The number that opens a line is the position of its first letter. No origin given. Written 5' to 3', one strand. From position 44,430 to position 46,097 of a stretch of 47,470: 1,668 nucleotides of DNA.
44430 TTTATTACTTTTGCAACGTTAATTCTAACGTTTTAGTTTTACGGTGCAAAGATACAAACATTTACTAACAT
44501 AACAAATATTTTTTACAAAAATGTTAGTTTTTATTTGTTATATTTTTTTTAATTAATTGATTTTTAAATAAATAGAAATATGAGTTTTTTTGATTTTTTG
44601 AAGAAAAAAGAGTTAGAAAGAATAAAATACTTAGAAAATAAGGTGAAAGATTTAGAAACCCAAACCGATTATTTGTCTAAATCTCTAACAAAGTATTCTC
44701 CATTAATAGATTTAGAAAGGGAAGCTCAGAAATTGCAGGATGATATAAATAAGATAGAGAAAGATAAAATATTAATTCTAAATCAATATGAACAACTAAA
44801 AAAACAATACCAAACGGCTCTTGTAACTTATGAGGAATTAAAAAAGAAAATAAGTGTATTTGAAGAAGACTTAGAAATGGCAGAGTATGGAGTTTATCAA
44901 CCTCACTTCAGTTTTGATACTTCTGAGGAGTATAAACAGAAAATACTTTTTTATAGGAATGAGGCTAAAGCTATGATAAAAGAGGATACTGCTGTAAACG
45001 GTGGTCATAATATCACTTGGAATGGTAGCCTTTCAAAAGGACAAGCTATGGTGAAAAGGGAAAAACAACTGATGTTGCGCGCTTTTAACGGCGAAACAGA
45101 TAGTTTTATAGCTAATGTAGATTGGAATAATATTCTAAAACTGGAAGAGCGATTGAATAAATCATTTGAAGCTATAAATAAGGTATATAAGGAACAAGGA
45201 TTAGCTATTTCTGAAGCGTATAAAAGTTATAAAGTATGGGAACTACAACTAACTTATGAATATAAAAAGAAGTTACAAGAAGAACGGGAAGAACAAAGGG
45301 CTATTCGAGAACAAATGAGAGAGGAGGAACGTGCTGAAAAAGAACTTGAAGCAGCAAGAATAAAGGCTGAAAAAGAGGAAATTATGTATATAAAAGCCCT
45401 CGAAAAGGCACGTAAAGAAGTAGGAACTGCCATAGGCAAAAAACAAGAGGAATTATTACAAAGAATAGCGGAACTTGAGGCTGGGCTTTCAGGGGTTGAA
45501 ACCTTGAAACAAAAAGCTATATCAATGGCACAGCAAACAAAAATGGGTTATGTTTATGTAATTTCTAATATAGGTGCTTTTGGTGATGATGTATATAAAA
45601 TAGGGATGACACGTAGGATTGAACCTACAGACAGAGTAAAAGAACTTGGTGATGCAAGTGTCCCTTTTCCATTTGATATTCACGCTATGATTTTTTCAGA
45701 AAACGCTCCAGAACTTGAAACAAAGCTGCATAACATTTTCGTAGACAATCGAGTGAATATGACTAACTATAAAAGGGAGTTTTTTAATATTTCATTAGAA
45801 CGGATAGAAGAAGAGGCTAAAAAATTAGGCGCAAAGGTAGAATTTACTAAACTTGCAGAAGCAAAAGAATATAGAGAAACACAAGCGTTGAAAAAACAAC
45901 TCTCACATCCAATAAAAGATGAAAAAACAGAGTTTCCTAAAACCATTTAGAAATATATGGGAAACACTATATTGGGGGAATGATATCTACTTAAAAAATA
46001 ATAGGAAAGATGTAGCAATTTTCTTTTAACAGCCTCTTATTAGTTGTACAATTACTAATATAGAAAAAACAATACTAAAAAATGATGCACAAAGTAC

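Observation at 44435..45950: Plus-strand DUF4041/T5orf172 gene between the repressor and the early operon: candidate prophage defence or exclusion gene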

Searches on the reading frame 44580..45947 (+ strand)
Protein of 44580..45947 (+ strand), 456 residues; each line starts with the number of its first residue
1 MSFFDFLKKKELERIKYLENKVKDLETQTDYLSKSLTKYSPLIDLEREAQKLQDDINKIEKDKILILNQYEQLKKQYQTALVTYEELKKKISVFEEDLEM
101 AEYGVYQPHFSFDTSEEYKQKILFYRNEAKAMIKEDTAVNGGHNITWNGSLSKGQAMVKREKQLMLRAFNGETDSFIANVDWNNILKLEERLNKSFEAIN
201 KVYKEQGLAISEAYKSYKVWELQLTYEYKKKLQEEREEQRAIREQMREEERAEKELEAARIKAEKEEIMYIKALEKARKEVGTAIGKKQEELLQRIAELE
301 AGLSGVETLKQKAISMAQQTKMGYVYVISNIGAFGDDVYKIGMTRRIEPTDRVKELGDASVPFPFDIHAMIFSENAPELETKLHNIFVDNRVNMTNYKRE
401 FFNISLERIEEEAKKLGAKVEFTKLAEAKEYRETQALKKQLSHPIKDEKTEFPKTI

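Call 3: search_protein_families(library=pfam, proteins=[window:44580-45947:+], max_evalue=0.1)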
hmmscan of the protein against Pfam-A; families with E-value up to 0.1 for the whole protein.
window:44580-45947:+ (456 aa): 6 families
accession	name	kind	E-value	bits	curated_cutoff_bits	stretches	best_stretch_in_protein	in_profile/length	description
PF13455.12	MUG113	-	1.3e-18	67.8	22.3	1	339-415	1-72/73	Meiotically up-regulated gene 113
PF13250.11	DUF4041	-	2.9e-18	65.9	27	1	164-217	2-55/56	Domain of unknown function (DUF4041)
PF10544.15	T5orf172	-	2e-15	57.6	20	1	323-415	1-99/101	T5orf172 domain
PF16285.10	DUF4931_N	-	0.0031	18.1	24.1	1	54-127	29-102/124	Domain of unknown function (DUF4931) N-terminal domain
PF05889.19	SepSecS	-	0.0071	15.5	21.1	1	196-341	242-380/389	O-phosphoseryl-tRNA(Sec) selenium transferase, SepSecS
PF23660.1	NOMO_8th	-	0.011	16.3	27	1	64-136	22-93/105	NOMO eighth prealbumin-like domain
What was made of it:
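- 45069..45230 (+): DUF4041 core (Pfam PF13250, now named 'SNIPE'), aa 164-217. In SNIPE this is the DNA-binding and tape-measure-binding domain. Pfam, 65.9 bits against a cutoff of 27 (call 3).
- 45546..45824 (+): GIY-YIG nuclease domain (T5orf172 / MUG113), aa 323-415. Motifs: GYVY 323-326, YKIG 339-342, R345/R346/R352. The catalytic Glu E380 is the codon at 45717-45719. Pfam (call 3).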

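Call 4: search_protein_families(library=padloc, proteins=[window:44580-45947:+], max_evalue=0.1)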
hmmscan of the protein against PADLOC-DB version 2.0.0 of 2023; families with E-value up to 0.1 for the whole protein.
window:44580-45947:+ (456 aa): 4 families
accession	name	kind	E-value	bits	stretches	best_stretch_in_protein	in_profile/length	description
PDLC03976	PD-Lambda-1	-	1.5e-159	530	1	10-455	51-490/491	-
PDLC03977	PD-Lambda-1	-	4.3e-156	518.7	1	10-445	40-479/496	-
PDLC05041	PDC-S57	-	2.5e-21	74.3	1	320-435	3-112/212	-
PDLC05042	PDC-S57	-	3.9e-13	47.6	1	317-447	2-129/245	-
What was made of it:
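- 44580..45950 (+): SNIPE / PD-λ-1 family gene, 456 aa, a single-gene anti-phage nuclease. PADLOC PD-Lambda-1 PDLC03976, E = 1.5e-159, aa 10-455 against profile positions 51-490 of 491 (call 4).
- On SNIPE / PD-λ-1: PDLC03977: E = 4.3e-156 (call 4). The profile alignment skips the first 50 positions (call 4).
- On PDC-S57 (PADLOC candidate system with a T5orf172 protein): Only the nuclease domain matches: aa 320-435 against profile positions 3-112 of 212, E = 2.5e-21 (call 4).
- Full-length PADLOC PD-Lambda-1 match, E = 1.5e-159 (call 4).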

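Call 5: search_protein_families(library=phrogs, proteins=[window:44580-45947:+], max_evalue=0.01)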
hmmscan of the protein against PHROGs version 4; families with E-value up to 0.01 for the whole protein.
window:44580-45947:+ (456 aa): 6 families
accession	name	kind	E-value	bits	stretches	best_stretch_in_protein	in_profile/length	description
phrog_1847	-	unknown function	3.4e-143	479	1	23-441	51-469/474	-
phrog_8430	-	unknown function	1.2e-39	137.4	1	232-436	204-403/439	-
phrog_16524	-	unknown function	6.6e-17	62.9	1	320-414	22-111/215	-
phrog_36333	-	unknown function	3.4e-11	44.1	1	322-423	3-99/199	-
phrog_5032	-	unknown function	7e-10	39.8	1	266-391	22-141/178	-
phrog_8130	-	unknown function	1.4e-06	28.7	1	271-414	115-260/434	-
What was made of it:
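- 44580..45950 (+): PHROG 1847, E = 3e-143 (call 5).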

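Call 18: find_homologous_proteins(query=window:44580-45947:+, max_evalue=1e-10)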
Query window:44580-45947:+ (456 aa): 7992 proteins with E <= 1e-10 among 8000 candidates; the best 120 are listed.
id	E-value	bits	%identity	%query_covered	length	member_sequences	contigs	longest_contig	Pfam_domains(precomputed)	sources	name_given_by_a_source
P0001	1.5e-271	919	93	100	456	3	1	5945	PF10544.16,PF13455.13,PF13250.12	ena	-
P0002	2.4e-271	918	93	100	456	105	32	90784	PF10544.16,PF13455.13,PF13250.12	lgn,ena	-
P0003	9.7e-271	916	93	100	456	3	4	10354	PF10544.16,PF13455.13,PF13250.12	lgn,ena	-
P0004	1.9e-261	885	91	100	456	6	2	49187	PF10544.16,PF13455.13,PF13250.12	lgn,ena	-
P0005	5.5e-230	782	82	100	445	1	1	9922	PF10544.16,PF13455.13,PF13250.12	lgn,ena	-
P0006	2.2e-229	780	82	100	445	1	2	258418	PF10544.16,PF13455.13,PF13250.12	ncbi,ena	-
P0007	2.5e-229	779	82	100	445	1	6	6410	PF10544.16,PF13455.13,PF13250.12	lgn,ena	-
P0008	2.5e-229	779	82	100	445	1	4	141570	PF10544.16,PF13455.13,PF13250.12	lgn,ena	-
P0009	3.0e-229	779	82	100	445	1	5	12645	PF10544.16,PF13455.13,PF13250.12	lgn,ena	-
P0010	3.8e-229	779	82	100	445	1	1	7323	PF10544.16,PF13455.13,PF13250.12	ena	-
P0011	5.3e-229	778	81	100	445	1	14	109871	PF10544.16,PF13455.13,PF13250.12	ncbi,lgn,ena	-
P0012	7.8e-229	778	82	100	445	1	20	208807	PF10544.16,PF13455.13,PF13250.12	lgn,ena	-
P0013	1.3e-228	777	81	100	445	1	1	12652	PF10544.16,PF13455.13,PF13250.12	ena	-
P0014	1.8e-228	777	81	100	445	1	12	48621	PF10544.16,PF13455.13,PF13250.12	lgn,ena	-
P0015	2.4e-228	776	81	100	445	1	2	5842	PF10544.16,PF13455.13,PF13250.12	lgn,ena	-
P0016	6.4e-228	775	81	100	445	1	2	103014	PF10544.16,PF13455.13,PF13250.12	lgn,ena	-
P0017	6.7e-228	775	81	100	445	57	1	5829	PF10544.16,PF13455.13,PF13250.12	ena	-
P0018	1.9e-227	773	81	100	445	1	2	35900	PF10544.16,PF13455.13,PF13250.12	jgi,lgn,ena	-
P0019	2.0e-227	773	82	100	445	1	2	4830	PF10544.16,PF13455.13,PF13250.12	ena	-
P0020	3.1e-227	773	81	100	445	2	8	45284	PF10544.16,PF13455.13,PF13250.12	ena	-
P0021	3.2e-227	773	81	100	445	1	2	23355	PF10544.16,PF13455.13,PF13250.12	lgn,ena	-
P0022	1.1e-226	771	81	100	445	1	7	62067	PF10544.16,PF13455.13,PF13250.12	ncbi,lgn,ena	-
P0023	3.0e-226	769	80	100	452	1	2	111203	PF10544.16,PF13455.13,PF13250.12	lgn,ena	-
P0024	4.2e-226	769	80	100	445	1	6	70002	PF10544.16,PF13455.13,PF13250.12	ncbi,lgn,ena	-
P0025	5.2e-226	769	80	100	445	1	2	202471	PF10544.16,PF13455.13,PF13250.12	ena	-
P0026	5.8e-226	768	80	100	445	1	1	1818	PF10544.16,PF13455.13,PF13250.12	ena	-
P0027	9.2e-215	731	79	100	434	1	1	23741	PF10544.16,PF13455.13,PF13250.12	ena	-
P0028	1.7e-191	655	68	100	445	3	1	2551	PF10544.16,PF13455.13,PF13250.12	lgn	-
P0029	1.7e-188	645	93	71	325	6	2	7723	PF10544.16,PF13455.13,PF13250.12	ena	-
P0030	9.4e-182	623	66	100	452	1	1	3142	PF10544.16,PF13455.13,PF13250.12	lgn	-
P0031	7.9e-181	620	67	100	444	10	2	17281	PF10544.16,PF13455.13,PF13250.12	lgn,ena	-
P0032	1.4e-178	612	66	100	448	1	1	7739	PF10544.16,PF13455.13,PF13250.12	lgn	-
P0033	1.1e-174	600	63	100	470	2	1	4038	PF10544.16,PF13455.13,PF13250.12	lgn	-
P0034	1.5e-174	599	64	100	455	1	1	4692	PF10544.16,PF13455.13,PF13250.12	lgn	-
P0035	4.0e-173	594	64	100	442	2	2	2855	PF10544.16,PF13455.13,PF13250.12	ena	-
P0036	2.4e-157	542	59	100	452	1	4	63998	PF10544.16,PF13455.13,PF13250.12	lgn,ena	-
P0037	6.6e-156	538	60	98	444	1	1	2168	PF10544.16,PF13455.13,PF13250.12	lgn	-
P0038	4.5e-153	528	60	95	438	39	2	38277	PF10544.16,PF13455.13,PF13250.12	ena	-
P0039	3.2e-150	519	60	96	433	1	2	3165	PF10544.16,PF13455.13,PF13250.12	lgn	-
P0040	7.2e-150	518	58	99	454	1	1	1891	PF10544.16,PF13455.13,PF13250.12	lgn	-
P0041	3.9e-149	515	56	99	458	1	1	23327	PF10544.16,PF13455.13,PF13250.12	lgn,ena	-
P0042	6.3e-149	515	56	99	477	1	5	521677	PF10544.16,PF13455.13,PF13250.12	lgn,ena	-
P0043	6.6e-149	515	58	99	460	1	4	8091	PF10544.16,PF13455.13,PF13250.12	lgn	-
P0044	2.0e-148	513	59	96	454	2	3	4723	PF10544.16,PF13455.13,PF13250.12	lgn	-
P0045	2.4e-148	513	57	96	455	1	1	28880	PF10544.16,PF13455.13,PF13250.12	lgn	-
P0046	3.3e-148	512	57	96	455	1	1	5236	PF10544.16,PF13455.13,PF13250.12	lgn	-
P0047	3.4e-148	512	55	100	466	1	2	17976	PF10544.16,PF13455.13,PF13250.12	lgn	-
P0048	6.2e-148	511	58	100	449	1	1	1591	PF10544.16,PF13455.13,PF13250.12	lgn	-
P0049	9.7e-148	511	57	100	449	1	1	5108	PF10544.16,PF13455.13,PF13250.12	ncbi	-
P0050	1.1e-147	511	56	97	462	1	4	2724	PF10544.16,PF13455.13,PF13250.12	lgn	-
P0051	2.3e-147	510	58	96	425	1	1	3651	PF10544.16,PF13455.13,PF13250.12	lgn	-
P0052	4.5e-147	509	56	96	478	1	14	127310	PF10544.16,PF13455.13,PF13250.12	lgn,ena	-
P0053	6.6e-147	508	56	96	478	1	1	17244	PF10544.16,PF13455.13,PF13250.12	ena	-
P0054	1.2e-146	507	56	96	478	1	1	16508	PF10544.16,PF13455.13,PF13250.12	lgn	-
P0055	1.6e-146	507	56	96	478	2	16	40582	PF10544.16,PF13455.13,PF13250.12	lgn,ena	-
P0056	1.7e-146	507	59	96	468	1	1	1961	PF10544.16,PF13455.13,PF13250.12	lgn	-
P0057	1.8e-146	507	57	96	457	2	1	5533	PF10544.16,PF13455.13,PF13250.12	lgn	-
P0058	2.6e-146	506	54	100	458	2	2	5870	PF10544.16,PF13455.13,PF13250.12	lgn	-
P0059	3.0e-146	506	55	96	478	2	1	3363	PF10544.16,PF13455.13,PF13250.12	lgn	-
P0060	1.4e-145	504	57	96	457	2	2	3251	PF10544.16,PF13455.13,PF13250.12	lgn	-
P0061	2.6e-145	503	55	96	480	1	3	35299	PF10544.16,PF13455.13,PF13250.12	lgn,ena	-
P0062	3.4e-145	502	57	100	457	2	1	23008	PF10544.16,PF13455.13,PF13250.12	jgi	jgi:hypothetical protein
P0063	5.6e-145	502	56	98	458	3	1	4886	PF10544.16,PF13455.13,PF13250.12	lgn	-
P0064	1.3e-144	500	55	100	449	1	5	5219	PF10544.16,PF13455.13,PF13250.12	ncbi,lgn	ncbi:MAG: DUF4041 domain-containing protein [Rikenellaceae bacterium]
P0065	2.4e-144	500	52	99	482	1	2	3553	PF10544.16,PF13455.13,PF13250.12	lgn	-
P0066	3.7e-144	499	56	97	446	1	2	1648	PF10544.16,PF13455.13,PF13250.12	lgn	-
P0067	5.1e-144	498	55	100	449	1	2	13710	PF10544.16,PF13455.13,PF13250.12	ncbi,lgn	-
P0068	7.6e-144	498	55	96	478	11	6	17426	PF10544.16,PF13455.13,PF13250.12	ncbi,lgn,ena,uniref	ncbi:DUF4041 domain-containing protein [Barnesiella intestinihominis]|uniref:DUF4041 domain-containi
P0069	1.8e-143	497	53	99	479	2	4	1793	PF10544.16,PF13455.13,PF13250.12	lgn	-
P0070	2.4e-143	496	53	99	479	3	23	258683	PF10544.16,PF13455.13,PF13250.12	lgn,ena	-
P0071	3.5e-143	496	56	97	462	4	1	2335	PF10544.16,PF13455.13,PF13250.12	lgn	-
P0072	5.1e-143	495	57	95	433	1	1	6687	PF10544.16,PF13455.13,PF13250.12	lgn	-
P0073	6.5e-143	495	56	99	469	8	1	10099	PF10544.16,PF13455.13,PF13250.12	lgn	-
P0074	7.3e-143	495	57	92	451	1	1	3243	PF10544.16,PF13455.13,PF13250.12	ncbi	-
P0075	8.7e-143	494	53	100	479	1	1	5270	PF10544.16,PF13455.13,PF13250.12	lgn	-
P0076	1.3e-142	494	63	80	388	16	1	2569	PF10544.16,PF13455.13,PF13250.12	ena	-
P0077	1.4e-142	494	54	97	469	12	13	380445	PF10544.16,PF13455.13,PF13250.12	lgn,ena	-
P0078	2.0e-142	493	55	96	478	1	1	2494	PF10544.16,PF13455.13,PF13250.12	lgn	-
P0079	2.3e-142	493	54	96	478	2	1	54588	PF10544.16,PF13455.13,PF13250.12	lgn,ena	-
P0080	2.4e-141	490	55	100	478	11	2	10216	PF10544.16,PF13455.13,PF13250.12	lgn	-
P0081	2.6e-141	490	86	59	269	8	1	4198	PF10544.16,PF13455.13,PF13250.12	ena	-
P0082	3.2e-141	489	53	100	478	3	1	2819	PF10544.16,PF13455.13,PF13250.12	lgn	-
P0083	4.7e-141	489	54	98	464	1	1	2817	PF10544.16,PF13455.13,PF13250.12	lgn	-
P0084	5.3e-141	489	55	97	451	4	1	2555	PF10544.16,PF13455.13,PF13250.12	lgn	-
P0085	5.9e-141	488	54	100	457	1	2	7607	PF10544.16,PF13455.13,PF13250.12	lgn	-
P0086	7.5e-141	488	54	100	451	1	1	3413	PF10544.16,PF13455.13,PF13250.12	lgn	-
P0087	8.0e-141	488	53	96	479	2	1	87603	PF10544.16,PF13455.13,PF13250.12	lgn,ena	-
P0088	2.1e-140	487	56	97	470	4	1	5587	PF10544.16,PF13455.13,PF13250.12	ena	-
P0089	2.2e-140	486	55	96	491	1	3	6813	PF10544.16,PF13455.13,PF13250.12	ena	-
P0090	2.8e-140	486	54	96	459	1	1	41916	PF10544.16,PF13455.13,PF13250.12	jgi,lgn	jgi:hypothetical protein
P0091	3.7e-140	486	54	99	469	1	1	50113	PF10544.16,PF13455.13,PF13250.12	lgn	-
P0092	8.1e-140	485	56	97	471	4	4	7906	PF10544.16,PF13455.13,PF13250.12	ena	-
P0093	1.4e-139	484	52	100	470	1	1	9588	PF10544.16,PF13455.13,PF13250.12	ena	-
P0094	1.7e-139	484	53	96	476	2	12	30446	PF10544.16,PF13455.13,PF13250.12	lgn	-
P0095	2.3e-139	483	52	100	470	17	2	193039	PF10544.16,PF13455.13,PF13250.12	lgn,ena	-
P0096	2.6e-139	483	53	96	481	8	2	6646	PF10544.16,PF13455.13,PF13250.12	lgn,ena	-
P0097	5.2e-139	482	54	99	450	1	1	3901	PF10544.16,PF13455.13,PF13250.12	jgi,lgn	jgi:hypothetical protein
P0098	7.8e-139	481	52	100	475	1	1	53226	PF10544.16,PF13455.13,PF13250.12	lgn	-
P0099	8.0e-139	481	52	100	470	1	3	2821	PF10544.16,PF13455.13,PF13250.12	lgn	-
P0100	1.9e-138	480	54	97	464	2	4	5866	PF10544.16,PF13455.13,PF13250.12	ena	-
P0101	2.4e-138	480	51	100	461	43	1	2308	PF10544.16,PF13455.13,PF13250.12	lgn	-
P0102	2.6e-138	480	54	99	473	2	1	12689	PF10544.16,PF13455.13,PF13250.12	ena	-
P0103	2.9e-138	480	61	78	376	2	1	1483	PF10544.16,PF13455.13,PF13250.12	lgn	-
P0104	3.1e-138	479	54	99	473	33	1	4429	PF10544.16,PF17078.11,PF13455.13,PF13250.12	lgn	-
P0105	3.5e-138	479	53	100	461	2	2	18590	PF10544.16,PF13455.13,PF13250.12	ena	-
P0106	4.3e-138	479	53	99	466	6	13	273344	PF10544.16,PF13455.13,PF13250.12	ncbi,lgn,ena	-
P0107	5.3e-138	479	55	99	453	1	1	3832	PF10544.16,PF13455.13,PF13250.12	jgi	jgi:hypothetical protein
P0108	1.0e-137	478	55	97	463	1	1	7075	PF10544.16,PF13455.13,PF13250.12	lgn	-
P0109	1.3e-137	477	50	100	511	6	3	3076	PF10544.16,PF13455.13,PF13250.12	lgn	-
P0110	1.7e-137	477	55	97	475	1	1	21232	PF10544.16,PF13455.13,PF13250.12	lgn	-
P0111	6.3e-137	475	53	100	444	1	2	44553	PF10544.16,PF13455.13,PF13250.12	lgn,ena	-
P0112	6.8e-137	475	53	100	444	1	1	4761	PF10544.16,PF13455.13,PF13250.12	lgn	-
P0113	9.7e-137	475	55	96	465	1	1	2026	PF10544.16,PF13455.13,PF13250.12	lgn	-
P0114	1.2e-136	474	53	99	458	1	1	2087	PF10544.16,PF13455.13,PF13250.12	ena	-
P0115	1.9e-136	474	53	96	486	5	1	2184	PF10544.16,PF13455.13,PF13250.12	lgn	-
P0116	1.9e-136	474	52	100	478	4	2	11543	PF10544.16,PF13455.13,PF13250.12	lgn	-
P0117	4.7e-136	472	52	100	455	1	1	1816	PF10544.16,PF13455.13,PF13250.12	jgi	-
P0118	6.2e-136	472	52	100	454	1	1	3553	PF10544.16,PF13455.13,PF13250.12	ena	-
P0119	7.1e-136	472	53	99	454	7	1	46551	PF10544.16,PF13455.13,PF13250.12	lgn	-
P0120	9.8e-136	471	54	97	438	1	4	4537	PF10544.16,PF13455.13,PF13250.12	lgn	-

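Call 20: search_dna_similar(query=window:44580-45947:+, collection=phages, mode=protein, max_rows=40, rows=spread)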
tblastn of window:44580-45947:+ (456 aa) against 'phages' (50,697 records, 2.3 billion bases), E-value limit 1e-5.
Records with a match: 47; places in all: 47; records where one place covers at least 80% of the query: 8.
Best place of each record, by identity: <60% 47.
By first word of the organism name: Streptococcus 12; Enterobacteria 5; Corynebacterium 5; Klebsiella 4; Clostridium 3; Vibrio 3; Salmonella 3; Escherichia 2; Lactobacillus 2; Marinitoga 2; and 4 more.
By host as written in the record: - 10; Corynebacterium vitaeruminis CAG1 3; Lactobacillus casei BL23 2; Escherichia coli 2; Corynebacterium vitaeruminis CAG1, a derivative of (NCIB9291) 2; Salmonella enterica serotype Enteritidis E2331 2; Escherichia coli str. K-12 substr. MG1655 1; Klebsiella pneumoniae ST13-OXA48 1; and 24 more.
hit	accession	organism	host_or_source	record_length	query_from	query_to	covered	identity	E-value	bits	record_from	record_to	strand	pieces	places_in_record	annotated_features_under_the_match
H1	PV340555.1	Escherichia phage PhiR26_1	Escherichia coli str. K-12 substr. ...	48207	66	438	82%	49.3%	3e-90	305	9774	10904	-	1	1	PD-lambda-1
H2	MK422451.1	Klebsiella phage ST13-OXA48phi12.3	Klebsiella pneumoniae ST13-OXA48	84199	60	449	86%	46.3%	2e-79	274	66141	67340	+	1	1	hypothetical protein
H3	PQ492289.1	Klebsiella phage vB_KpnS_p4727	Klebsiella pneumoniae 4727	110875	60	449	86%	46.3%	2e-79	274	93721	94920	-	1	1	record has no annotation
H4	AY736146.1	Enterobacteria phage ES18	-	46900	73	437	80%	43.3%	3e-69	244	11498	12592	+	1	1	19: gp19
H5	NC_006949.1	Enterobacteria phage ES18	Salmonella typhimurium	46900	73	437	80%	43.3%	3e-69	244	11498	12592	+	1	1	19: DUF4041 domain-containing protein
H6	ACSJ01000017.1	Clostridium phage D-1873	Clostridium botulinum D str. 1873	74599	43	402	79%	41.3%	2e-57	210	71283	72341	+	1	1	phage protein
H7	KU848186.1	Lactobacillus phage PLE3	Lactobacillus casei BL23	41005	97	437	75%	41.9%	5e-58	212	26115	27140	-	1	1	hypothetical protein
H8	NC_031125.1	Lactobacillus phage PLE3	Lactobacillus casei BL23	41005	97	437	75%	41.9%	5e-58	212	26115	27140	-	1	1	DUF4041 domain-containing protein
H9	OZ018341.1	Marinitoga phage MPV1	-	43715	117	441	71%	43.6%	9e-54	199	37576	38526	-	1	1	Chromosome segregation ATPase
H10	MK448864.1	Streptococcus phage Javan180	Streptococcus equi 4047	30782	43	434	86%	35.9%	7e-53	197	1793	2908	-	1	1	hypothetical protein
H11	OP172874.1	Mycobacterium phage Mask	Mycobacterium smegmatis mc#155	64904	55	432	83%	35.9%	3e-47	180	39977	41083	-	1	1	44: hypothetical protein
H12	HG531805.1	Clostridium phage CDMH1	-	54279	19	442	78%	37.4%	4e-39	235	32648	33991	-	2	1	CDHM1_gp42: putative regulatory protein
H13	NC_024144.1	Clostridium phage CDMH1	-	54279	19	442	78%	37.4%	4e-39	235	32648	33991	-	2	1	CDHM1_gp42: DUF4041 domain-containing protein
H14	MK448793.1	Streptococcus phage Javan523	Streptococcus pyogenes MGAS8232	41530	114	434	70%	40.6%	4e-46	177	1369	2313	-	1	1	hypothetical protein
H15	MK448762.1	Streptococcus phage Javan447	Streptococcus pyogenes Alab49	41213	114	434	70%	40.6%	7e-46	176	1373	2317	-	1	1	hypothetical protein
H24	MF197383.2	Corynebacterium phage Poushou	Corynebacterium vitaeruminis CAG1, a ...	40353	87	434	76%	36.2%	2e-47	181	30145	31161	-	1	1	33: ATPase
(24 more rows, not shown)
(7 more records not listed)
